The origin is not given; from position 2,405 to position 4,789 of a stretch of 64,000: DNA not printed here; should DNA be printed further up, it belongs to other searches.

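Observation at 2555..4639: HTH / degenerate-MTase-like / NADAR / HAD-phosphatase fusion translationally coupled to hsdR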

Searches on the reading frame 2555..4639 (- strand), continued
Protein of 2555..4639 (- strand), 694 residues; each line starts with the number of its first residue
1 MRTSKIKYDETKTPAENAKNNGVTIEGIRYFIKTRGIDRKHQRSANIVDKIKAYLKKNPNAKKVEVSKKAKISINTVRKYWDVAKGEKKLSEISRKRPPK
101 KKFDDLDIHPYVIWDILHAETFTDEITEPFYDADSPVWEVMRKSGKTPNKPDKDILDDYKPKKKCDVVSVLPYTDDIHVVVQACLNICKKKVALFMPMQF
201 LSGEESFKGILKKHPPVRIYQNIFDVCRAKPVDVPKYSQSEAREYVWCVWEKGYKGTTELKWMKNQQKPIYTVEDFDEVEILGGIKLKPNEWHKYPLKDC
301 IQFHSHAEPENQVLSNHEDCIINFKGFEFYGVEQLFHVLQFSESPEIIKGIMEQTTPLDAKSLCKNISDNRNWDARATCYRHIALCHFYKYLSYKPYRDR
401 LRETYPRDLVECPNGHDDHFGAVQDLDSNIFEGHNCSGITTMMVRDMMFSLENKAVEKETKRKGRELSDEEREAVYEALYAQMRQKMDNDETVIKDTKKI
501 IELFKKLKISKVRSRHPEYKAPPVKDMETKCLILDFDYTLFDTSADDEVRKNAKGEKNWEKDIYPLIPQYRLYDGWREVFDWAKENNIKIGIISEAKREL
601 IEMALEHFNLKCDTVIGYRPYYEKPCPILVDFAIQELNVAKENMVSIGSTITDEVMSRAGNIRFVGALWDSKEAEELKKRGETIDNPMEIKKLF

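Call 17: find_encoding_contigs(protein=P0029, flank=10000, max_places=3)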
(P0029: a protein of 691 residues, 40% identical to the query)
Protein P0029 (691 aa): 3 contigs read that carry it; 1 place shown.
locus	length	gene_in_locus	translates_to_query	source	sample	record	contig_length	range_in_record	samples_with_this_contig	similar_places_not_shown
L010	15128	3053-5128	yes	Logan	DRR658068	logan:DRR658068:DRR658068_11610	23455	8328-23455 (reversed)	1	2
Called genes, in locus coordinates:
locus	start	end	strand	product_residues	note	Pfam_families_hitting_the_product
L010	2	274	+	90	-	?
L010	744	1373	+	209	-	-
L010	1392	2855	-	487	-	PF02384:N6_Mtase, PF07669:Eco57I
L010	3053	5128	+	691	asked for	PF00702:Hydrolase, PF13419:HAD_2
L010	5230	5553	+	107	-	-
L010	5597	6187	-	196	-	PF00589:Phage_integrase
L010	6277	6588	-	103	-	-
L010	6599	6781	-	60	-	-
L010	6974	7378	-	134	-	PF10902:WYL_2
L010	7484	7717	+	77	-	-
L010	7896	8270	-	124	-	PF07460:NUMOD3 (weak)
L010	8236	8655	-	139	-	-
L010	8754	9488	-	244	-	-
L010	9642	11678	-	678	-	PF00239:Resolvase, PF07508:Recombinase (weak)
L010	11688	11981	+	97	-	PF01078:Mg_chelatase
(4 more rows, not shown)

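Call 24: search_solved_structures(query=window:2555-4639:-, max_evalue=1, show_alignments=4)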
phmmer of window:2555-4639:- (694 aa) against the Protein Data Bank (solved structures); distinct sequences matched with E-value up to 1: 11.
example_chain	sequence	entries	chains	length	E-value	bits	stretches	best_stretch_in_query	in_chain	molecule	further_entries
2hdo_A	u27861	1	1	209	4.6e-08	35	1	568-694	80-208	Phosphoglycolate phosphatase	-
3kzx_A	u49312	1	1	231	0.0015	20.1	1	569-654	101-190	HAD-superfamily hydrolase, subfamily IA, variant 1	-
2hi0_A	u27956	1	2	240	0.0072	17.9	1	581-684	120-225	Putative phosphoglycolate phosphatase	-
3d6j_A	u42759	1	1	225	0.018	16.5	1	543-676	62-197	Putative haloacid dehalogenase-like hydrolase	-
4gib_A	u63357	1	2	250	0.022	16.3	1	524-685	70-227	Beta-phosphoglucomutase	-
2iof_A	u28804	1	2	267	0.04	15.4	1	558-686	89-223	Phosphonoacetaldehyde hydrolase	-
1swv_A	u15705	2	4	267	0.04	15.4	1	558-686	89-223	phosphonoacetaldehyde hydrolase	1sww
2ioh_A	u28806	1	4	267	0.04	15.4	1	558-686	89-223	Phosphonoacetaldehyde hydrolase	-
3mc1_A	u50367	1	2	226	0.098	14.1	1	570-683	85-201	Predicted phosphatase, HAD family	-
3s64_A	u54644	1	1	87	0.12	13.8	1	592-643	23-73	Saposin-like protein 1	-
4as2_A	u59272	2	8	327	0.8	11.1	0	570-618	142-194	PHOSPHORYLCHOLINE PHOSPHATASE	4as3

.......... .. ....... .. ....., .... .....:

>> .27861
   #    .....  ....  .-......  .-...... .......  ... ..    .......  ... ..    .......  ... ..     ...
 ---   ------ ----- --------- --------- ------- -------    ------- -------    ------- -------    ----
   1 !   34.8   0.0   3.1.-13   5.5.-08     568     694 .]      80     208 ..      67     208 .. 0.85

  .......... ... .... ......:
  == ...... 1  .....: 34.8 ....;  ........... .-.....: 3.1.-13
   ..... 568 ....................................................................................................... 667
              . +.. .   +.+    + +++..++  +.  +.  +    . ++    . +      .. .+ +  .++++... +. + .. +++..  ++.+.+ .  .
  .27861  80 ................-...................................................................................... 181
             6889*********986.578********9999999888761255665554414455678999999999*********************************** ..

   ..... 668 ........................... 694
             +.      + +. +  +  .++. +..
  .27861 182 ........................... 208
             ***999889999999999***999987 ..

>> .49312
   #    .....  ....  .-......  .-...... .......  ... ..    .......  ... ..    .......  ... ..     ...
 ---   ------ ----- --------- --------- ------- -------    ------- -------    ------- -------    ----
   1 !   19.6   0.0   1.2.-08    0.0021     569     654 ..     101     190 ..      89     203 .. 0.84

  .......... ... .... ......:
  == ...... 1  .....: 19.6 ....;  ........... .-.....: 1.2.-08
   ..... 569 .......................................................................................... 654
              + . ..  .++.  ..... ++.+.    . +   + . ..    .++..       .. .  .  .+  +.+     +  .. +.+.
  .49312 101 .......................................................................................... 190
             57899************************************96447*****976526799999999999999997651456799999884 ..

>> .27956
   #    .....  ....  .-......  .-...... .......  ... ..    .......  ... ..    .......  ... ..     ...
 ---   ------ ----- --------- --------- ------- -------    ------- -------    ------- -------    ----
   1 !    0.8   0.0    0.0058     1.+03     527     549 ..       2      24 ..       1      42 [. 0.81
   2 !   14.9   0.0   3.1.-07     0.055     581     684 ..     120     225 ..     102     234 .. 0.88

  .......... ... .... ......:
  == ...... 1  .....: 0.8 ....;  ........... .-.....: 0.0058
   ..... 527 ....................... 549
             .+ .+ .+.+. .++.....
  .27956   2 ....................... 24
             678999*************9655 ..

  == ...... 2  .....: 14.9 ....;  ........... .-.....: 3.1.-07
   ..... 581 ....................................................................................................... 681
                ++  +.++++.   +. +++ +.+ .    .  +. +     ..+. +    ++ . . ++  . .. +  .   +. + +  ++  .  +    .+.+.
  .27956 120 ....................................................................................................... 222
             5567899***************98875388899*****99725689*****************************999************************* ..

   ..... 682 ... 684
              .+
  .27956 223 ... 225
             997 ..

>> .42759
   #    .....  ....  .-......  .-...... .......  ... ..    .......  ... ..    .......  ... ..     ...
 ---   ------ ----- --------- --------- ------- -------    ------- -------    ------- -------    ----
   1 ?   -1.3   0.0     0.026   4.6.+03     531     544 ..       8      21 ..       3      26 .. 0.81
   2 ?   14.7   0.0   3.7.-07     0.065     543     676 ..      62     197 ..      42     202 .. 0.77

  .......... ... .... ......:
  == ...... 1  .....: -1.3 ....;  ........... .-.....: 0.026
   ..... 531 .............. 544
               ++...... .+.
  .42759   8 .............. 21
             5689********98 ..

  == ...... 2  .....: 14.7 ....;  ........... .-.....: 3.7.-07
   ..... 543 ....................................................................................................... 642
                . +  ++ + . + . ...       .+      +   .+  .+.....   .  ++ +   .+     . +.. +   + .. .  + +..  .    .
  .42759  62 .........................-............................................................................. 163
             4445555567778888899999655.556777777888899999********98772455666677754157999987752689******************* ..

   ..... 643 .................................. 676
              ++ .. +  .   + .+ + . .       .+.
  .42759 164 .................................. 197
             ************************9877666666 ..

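Call 73: find_encoding_contigs(protein=P0001, flank=10000, max_places=1)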
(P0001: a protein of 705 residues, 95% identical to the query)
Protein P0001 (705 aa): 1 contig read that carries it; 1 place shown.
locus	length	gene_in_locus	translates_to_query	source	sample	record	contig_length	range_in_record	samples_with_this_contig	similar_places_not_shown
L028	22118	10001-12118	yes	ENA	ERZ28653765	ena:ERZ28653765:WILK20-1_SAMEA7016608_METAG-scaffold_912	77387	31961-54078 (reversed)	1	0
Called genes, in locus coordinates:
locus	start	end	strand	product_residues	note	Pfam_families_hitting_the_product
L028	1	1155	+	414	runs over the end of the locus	PF13651:EcoRI_methylase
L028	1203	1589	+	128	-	-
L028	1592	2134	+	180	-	-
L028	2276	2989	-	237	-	PF00239:Resolvase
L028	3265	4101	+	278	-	PF05099:TerB (faint)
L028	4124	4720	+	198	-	-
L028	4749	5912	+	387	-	PF00515:TPR_1 (faint), PF07719:TPR_2 (faint), PF13174:TPR_6 (faint), PF13181:TPR_8 (faint), PF13414:TPR_11 (faint), PF13424:TPR_12 (faint), PF13432:TPR_16 (faint), PF13431:TPR_17, +1 more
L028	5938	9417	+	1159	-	PF04480:DUF559 (faint), PF00270:DEAD, PF00271:Helicase_C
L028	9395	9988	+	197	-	-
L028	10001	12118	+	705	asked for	PF08719:NADAR, PF00702:Hydrolase, PF13419:HAD_2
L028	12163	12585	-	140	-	-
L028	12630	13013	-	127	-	-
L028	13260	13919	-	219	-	PF19808:DUF6291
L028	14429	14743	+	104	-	PF12728:HTH_17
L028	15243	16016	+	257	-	PF03575:Peptidase_S51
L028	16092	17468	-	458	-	-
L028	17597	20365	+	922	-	PF00690:Cation_ATPase_N, PF00122:E1-E2_ATPase, PF00702:Hydrolase, PF13246:Cation_ATPase, PF08282:Hydrolase_3 (weak), PF00689:Cation_ATPase_C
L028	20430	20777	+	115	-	PF12702:Lipocalin_3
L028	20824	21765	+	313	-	PF00696:AA_kinase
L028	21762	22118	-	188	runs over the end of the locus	PF01648:ACPS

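Call 74: find_encoding_contigs(protein=P0076, flank=10000, max_places=1)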
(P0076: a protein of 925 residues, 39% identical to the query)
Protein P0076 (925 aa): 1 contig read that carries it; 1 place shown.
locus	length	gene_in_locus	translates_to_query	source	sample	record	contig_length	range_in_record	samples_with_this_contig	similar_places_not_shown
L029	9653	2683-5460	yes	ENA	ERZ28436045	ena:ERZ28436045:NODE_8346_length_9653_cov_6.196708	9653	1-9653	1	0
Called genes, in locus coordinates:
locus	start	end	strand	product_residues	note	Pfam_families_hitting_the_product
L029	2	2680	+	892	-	?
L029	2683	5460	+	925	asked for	PF08719:NADAR, PF03747:ADP_ribosyl_GH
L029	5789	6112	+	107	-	-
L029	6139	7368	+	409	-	-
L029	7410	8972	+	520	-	PF13240:Zn_Ribbon_1, PF13248:Zn_ribbon_3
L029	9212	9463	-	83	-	-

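Call 75: find_encoding_contigs(protein=P0009, flank=10000, max_places=2)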
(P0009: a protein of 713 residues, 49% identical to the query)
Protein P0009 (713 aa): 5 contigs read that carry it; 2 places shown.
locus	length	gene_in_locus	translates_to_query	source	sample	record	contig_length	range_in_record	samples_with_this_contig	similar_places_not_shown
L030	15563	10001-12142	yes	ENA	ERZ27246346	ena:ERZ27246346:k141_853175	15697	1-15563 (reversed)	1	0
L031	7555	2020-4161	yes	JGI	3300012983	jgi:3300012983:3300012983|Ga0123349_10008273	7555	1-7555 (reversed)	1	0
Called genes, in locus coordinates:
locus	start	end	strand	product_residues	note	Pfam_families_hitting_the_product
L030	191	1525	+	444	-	PF13102:Phage_int_SAM_5, PF00589:Phage_integrase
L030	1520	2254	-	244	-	-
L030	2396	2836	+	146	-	PF07463:NUMOD4, PF13392:HNH_3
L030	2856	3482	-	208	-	PF00239:Resolvase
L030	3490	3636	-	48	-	-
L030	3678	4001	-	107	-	PF10902:WYL_2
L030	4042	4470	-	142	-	-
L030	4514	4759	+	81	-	-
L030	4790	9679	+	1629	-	PF13156:Mrr_cat_2, PF00270:DEAD (weak), PF04851:ResIII, PF00271:Helicase_C, PF22240:ISP_coupler, PF02384:N6_Mtase (weak), PF07669:Eco57I (weak), PF18135:Type_ISP_C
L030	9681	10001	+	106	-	-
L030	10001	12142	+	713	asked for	PF00702:Hydrolase, PF13419:HAD_2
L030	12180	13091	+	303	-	-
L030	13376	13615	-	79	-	-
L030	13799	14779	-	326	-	-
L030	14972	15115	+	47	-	-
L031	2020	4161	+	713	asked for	PF00702:Hydrolase, PF13419:HAD_2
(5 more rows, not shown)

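Call 85: search_protein_families(library=pfam, proteins=[L029:2-2680:+, L028:5938-9417:+, L028:4124-4720:+, L028:9395-9988:+], max_evalue=0.01)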
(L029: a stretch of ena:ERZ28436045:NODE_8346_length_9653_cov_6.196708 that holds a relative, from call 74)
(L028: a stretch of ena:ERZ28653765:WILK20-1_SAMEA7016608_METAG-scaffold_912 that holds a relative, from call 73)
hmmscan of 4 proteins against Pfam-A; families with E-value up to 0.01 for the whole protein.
L029:2-2680:+ (892 aa): 6 families
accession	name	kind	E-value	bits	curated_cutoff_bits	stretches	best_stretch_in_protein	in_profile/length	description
PF18766.7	SWI2_SNF2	-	6.5e-21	75.4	26.7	1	176-422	1-196/221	SWI2/SNF2 ATPase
PF04851.21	ResIII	-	1.4e-13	51.5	22.5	1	173-327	4-149/164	Type III restriction enzyme, res subunit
PF04313.20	HSDR_N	-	1.6e-11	44.9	25.1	1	5-95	107-196/198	Type I restriction enzyme R protein N terminus (HSDR_N)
PF22679.2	T1R_D3-like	-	2.1e-11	44.9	27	1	552-600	99-148/158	Type I restriction enzyme subunit R domain 3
PF00270.35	DEAD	-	3.3e-09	37.1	26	1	191-382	11-164/167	DEAD/DEAH box helicase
PF00176.29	SNF2-rel_dom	-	0.00055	19.6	24.9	1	190-324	15-146/290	SNF2-related domain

L028:5938-9417:+ (1159 aa): 4 families
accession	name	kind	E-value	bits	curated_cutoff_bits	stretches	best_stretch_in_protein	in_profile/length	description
PF00270.35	DEAD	-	1.7e-17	64.1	26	1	406-582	3-165/167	DEAD/DEAH box helicase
PF00271.37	Helicase_C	-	2.6e-13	50.6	23.5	1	637-751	12-109/110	Helicase conserved C-terminal domain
PF04480.18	DUF559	-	1.7e-05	25.1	20.6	1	137-202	46-107/109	Protein of unknown function (DUF559)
PF06918.19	DUF1280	-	0.0037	17.3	25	0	573-644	119-190/220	Protein of unknown function (DUF1280)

L028:4124-4720:+ (198 aa): 0 families

L028:9395-9988:+ (197 aa): 7 families
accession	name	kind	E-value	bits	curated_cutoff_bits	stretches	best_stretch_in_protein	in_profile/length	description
PF01442.23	Apolipoprotein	-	0.00011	22.4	90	1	3-171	5-165/190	Apolipoprotein A1/A4/E domain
PF04513.17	Baculo_PEP_C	-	0.00048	20.6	38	1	51-135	17-97/140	Baculovirus polyhedron envelope protein, PEP, C terminus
PF04108.17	ATG17_like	-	0.00089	19.3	43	1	10-166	36-200/355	Autophagy protein ATG17-like domain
PF09548.15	Spore_III_AB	-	0.0027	18.2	32.5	0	58-186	32-168/170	Stage III sporulation protein AB (spore_III_AB)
PF25764.1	KIF21A_4th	-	0.0033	17.5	33.1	0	3-111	29-132/183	KIF21A-like domain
PF01920.25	Prefoldin_2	-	0.006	17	27.6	1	2-82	22-104/106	Prefoldin subunit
PF25600.1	TRIM_CC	-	0.0068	16.7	30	0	110-171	14-75/142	TRIM protein coiled-coil region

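Call 91: find_encoding_contigs(protein=P0049, flank=8000, max_places=1)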
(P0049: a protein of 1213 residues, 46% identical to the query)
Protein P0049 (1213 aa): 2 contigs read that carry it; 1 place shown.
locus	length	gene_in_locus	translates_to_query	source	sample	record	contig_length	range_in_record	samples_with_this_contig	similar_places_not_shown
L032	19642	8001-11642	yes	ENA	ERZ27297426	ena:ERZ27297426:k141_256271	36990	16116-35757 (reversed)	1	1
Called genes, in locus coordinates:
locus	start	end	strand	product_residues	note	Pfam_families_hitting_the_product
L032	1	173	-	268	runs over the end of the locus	-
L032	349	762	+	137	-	-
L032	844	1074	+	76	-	-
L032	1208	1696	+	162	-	PF07463:NUMOD4, PF13392:HNH_3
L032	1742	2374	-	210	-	PF00239:Resolvase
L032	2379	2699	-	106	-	-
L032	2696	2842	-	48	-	-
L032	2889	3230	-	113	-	PF10902:WYL_2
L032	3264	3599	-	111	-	-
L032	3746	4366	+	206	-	PF01381:HTH_3, PF13443:HTH_26 (weak)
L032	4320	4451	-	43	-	-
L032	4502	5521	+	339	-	PF02086:MethyltransfD12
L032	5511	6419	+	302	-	PF02086:MethyltransfD12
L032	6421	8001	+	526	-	PF09491:RE_AlwI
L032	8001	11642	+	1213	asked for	PF08719:NADAR (weak), PF00702:Hydrolase, PF13419:HAD_2, PF08719:NADAR, PF03747:ADP_ribosyl_GH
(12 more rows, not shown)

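Call 92: find_encoding_contigs(protein=P0074, flank=8000, max_places=1)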
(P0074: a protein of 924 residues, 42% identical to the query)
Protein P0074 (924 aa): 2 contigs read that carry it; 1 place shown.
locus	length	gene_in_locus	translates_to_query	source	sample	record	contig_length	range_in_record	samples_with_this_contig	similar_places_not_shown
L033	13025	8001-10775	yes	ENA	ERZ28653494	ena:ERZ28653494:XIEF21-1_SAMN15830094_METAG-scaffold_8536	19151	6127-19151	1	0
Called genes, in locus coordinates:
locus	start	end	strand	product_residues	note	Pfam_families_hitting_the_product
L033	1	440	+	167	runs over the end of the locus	-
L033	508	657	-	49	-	-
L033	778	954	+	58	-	-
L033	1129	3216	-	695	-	PF18998:Flg_new_2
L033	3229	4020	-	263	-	-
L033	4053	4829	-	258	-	-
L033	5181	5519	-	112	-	PF01381:HTH_3, PF13443:HTH_26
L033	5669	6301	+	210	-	PF00239:Resolvase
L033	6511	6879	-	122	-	-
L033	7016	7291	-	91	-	-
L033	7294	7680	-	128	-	-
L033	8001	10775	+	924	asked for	PF00702:Hydrolase (faint), PF13419:HAD_2 (weak)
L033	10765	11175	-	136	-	-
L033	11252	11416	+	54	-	-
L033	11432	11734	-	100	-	-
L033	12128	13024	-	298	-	?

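Call 93: find_encoding_contigs(protein=P0016, flank=8000, max_places=1)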
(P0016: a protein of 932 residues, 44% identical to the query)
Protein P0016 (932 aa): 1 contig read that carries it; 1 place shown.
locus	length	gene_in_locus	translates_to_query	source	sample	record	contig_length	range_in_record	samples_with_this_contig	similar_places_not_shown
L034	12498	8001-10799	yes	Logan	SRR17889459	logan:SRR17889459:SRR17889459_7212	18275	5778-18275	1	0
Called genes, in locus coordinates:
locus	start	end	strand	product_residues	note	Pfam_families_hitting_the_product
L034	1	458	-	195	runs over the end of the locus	PF00589:Phage_integrase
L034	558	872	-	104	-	-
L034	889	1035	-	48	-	-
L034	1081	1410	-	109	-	PF10902:WYL_2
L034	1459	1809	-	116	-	-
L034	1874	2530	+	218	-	PF01381:HTH_3 (weak), PF13443:HTH_26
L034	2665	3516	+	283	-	PF02086:MethyltransfD12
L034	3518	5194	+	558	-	PF09491:RE_AlwI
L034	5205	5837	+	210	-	-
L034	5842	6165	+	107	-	-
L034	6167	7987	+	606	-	PF03235:GmrSD_N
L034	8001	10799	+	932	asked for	PF08719:NADAR, PF00702:Hydrolase (weak), PF13419:HAD_2, PF08719:NADAR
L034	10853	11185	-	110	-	-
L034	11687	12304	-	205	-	-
